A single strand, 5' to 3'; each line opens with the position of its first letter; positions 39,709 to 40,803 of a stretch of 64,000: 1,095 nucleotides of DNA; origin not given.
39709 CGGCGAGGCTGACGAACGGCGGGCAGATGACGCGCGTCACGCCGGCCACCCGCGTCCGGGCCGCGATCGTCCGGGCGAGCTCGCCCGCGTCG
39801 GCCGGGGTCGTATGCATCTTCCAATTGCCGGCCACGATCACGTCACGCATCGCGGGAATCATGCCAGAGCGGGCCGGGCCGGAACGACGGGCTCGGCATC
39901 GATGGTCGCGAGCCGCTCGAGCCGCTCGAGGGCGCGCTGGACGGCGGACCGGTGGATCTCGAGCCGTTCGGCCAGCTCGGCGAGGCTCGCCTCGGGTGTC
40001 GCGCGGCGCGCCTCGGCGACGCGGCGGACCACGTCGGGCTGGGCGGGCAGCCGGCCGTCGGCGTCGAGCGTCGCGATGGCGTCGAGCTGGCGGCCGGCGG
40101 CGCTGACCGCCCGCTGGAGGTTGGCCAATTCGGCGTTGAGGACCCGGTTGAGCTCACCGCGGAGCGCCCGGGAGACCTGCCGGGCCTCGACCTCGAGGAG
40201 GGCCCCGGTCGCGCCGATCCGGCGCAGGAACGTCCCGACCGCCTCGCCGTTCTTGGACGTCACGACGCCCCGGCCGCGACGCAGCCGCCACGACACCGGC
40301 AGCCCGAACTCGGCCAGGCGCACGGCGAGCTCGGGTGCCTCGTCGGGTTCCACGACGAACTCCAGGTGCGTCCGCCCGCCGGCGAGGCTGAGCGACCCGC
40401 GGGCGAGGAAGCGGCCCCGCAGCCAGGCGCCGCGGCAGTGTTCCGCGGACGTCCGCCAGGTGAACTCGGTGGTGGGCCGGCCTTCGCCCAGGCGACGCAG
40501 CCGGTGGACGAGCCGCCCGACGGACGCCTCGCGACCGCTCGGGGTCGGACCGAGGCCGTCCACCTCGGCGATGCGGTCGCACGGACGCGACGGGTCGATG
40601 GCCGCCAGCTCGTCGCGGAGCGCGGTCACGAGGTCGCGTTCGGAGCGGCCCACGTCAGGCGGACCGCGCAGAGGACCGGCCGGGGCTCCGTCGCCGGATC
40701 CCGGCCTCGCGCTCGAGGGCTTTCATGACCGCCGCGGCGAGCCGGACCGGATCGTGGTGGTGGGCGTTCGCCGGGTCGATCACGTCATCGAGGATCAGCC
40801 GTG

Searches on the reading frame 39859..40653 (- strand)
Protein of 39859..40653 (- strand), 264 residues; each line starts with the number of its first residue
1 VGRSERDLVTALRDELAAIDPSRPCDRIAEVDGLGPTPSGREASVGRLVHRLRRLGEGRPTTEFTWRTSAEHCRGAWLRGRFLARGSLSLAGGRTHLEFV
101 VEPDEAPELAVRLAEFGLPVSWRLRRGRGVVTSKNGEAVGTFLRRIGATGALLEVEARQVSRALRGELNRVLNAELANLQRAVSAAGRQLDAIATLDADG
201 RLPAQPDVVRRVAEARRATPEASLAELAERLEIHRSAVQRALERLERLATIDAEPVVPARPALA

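Call 23: search_protein_families(library=pfam, proteins=[window:39859-40653:-], max_evalue=0.001)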
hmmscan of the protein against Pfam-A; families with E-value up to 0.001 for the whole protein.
window:39859-40653:- (264 aa): 5 families
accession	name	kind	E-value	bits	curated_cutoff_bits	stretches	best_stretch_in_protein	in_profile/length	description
PF02650.20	HTH_WhiA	-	3.6e-17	63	27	1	169-249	2-84/84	WhiA C-terminal HTH domain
PF14527.11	LAGLIDADG_WhiA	-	1.5e-15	57.5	23.2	1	76-164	3-92/93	WhiA LAGLIDADG-like domain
PF08279.18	HTH_11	-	3.3e-06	27.3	25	1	217-255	11-50/55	HTH domain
PF12802.13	MarR_2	-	1.3e-05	25.7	27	1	219-251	17-50/61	MarR family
PF09339.16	HTH_IclR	-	0.00064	19.9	22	1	218-248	15-45/52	IclR helix-turn-helix domain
